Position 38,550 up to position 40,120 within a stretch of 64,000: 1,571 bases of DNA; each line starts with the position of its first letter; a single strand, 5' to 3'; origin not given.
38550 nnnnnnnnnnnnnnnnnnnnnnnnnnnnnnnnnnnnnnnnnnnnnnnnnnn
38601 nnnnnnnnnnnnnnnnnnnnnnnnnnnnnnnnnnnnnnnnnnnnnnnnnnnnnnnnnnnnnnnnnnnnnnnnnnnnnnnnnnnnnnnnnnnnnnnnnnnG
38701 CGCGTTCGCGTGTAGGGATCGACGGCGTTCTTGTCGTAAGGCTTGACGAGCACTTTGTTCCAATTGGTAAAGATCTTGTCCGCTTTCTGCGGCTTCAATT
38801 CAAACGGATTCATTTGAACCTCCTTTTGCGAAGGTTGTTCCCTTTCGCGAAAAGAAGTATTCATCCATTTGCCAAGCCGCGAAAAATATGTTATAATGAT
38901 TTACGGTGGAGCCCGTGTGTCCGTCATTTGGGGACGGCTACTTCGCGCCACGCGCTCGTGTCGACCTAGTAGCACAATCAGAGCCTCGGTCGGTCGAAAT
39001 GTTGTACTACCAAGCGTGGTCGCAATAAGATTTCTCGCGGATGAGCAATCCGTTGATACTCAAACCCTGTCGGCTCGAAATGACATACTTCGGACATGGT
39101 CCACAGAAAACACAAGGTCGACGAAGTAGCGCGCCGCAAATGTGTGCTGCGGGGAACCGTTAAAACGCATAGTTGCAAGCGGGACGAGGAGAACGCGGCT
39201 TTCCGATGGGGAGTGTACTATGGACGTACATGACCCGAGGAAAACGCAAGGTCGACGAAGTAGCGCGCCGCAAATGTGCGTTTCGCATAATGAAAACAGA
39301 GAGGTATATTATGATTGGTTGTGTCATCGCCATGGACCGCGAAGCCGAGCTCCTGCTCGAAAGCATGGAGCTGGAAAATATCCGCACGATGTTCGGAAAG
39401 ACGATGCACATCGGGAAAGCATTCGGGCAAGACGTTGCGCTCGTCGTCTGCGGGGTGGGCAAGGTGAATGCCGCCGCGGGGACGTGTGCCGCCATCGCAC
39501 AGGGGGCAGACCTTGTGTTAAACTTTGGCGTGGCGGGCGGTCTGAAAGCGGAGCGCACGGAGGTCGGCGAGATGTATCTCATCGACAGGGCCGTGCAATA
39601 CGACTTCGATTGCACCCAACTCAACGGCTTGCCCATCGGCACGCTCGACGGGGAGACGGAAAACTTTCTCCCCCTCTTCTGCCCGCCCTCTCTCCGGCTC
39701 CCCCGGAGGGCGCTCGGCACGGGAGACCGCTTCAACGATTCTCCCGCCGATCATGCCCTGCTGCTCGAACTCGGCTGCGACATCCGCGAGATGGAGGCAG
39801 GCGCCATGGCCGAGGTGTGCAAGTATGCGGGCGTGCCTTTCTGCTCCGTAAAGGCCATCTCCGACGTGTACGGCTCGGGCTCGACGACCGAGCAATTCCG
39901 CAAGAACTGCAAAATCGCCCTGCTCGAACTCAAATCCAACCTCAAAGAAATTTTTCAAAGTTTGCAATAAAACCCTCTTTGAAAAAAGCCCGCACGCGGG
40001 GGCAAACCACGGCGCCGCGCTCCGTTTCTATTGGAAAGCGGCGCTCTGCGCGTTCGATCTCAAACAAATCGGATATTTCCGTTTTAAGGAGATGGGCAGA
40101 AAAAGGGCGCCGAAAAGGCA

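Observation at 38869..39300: Promoter-driven ~390-nt structured non-coding region upstream of mtnN with a duplicated 3' arm complementary to one 5' arm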

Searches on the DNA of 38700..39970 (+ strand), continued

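Call 55: search_dna_similar(query=window:38898-39310:+, collection=phages, mode=distant, max_evalue=0.01)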
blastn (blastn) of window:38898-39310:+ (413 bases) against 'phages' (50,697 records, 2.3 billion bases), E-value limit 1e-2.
No match.

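Call 63: search_dna_similar(query=window:39091-39290:+, collection=ecoli_genomes, mode=distant, max_evalue=0.01, max_rows=5)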
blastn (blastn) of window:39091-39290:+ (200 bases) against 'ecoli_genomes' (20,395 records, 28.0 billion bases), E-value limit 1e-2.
No match.

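Call 67: search_with_rna_model(model_id=R1, sources=[L088, L089, L090, L091, L092, L093, L094, L095, L096, L097, L098], max_evalue=0.1)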
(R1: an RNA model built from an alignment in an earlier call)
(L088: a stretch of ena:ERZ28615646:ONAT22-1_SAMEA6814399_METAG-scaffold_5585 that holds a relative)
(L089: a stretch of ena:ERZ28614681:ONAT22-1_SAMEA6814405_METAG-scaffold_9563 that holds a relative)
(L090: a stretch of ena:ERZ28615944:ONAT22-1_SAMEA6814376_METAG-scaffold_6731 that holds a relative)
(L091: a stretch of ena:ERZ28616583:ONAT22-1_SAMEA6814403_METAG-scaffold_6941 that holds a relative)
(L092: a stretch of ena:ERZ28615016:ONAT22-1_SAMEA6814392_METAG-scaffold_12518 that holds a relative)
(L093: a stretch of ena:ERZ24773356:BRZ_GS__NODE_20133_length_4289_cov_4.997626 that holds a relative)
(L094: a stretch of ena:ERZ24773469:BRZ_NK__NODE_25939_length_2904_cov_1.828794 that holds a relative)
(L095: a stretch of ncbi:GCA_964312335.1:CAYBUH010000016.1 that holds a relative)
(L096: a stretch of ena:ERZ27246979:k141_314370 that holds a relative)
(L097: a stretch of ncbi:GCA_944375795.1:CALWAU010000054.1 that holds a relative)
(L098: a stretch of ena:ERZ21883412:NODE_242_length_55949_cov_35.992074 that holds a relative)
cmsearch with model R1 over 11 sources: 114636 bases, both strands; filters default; matches with E-value up to 0.1: 7.
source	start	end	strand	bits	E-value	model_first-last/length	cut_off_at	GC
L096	6139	6257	-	106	2.1e-22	1-121/121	no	0.51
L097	5580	5698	-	106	2.1e-22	1-121/121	no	0.51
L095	6304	6422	-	100.2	4.9e-21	1-121/121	no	0.52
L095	6155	6273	-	99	9e-21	1-121/121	no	0.51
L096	6288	6405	-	60.9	9.6e-12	1-121/121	no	0.52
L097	5729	5846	-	60.9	9.6e-12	1-121/121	no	0.52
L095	6453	6567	-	19.5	0.058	1-121/121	no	0.49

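Call 76: search_with_rna_model(model_id=R1, sources=[L013, L014, L018, L019, L081, L082, L084, L095, L096], max_evalue=0.000001, make_alignment=true)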
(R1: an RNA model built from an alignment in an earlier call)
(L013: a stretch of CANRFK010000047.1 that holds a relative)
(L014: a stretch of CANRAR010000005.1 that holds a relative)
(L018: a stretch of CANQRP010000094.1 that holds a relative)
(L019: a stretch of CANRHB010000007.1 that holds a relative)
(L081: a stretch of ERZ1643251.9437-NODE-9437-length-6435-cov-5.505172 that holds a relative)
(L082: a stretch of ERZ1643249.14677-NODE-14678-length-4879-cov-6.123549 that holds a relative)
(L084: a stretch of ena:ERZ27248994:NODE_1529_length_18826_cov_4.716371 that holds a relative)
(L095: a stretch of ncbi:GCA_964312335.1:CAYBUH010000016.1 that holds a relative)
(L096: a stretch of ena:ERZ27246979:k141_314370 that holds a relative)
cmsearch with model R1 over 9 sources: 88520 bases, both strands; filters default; matches with E-value up to 0.000001: 10.
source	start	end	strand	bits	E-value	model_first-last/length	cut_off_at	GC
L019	5338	5458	+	147.8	2.1e-32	1-121/121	no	0.58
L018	3718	3838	+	144.6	1.2e-31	1-121/121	no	0.55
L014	5085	5204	+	144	1.7e-31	1-121/121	no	0.57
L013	5626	5745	+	137.6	5.3e-30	1-121/121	no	0.57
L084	1991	2111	+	133.4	5.2e-29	1-121/121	no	0.55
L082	3675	3794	+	121.9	2.8e-26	1-121/121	no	0.52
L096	6139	6257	-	106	1.6e-22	1-121/121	no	0.51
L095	6304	6422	-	100.2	3.8e-21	1-121/121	no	0.52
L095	6155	6273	-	99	7e-21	1-121/121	no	0.51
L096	6288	6405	-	60.9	7.4e-12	1-121/121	no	0.52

Alignment A8: 10 matches aligned to the model, 121 columns, each read 5' to 3' on its own strand. Consensus structure (alignment columns), stored with it:
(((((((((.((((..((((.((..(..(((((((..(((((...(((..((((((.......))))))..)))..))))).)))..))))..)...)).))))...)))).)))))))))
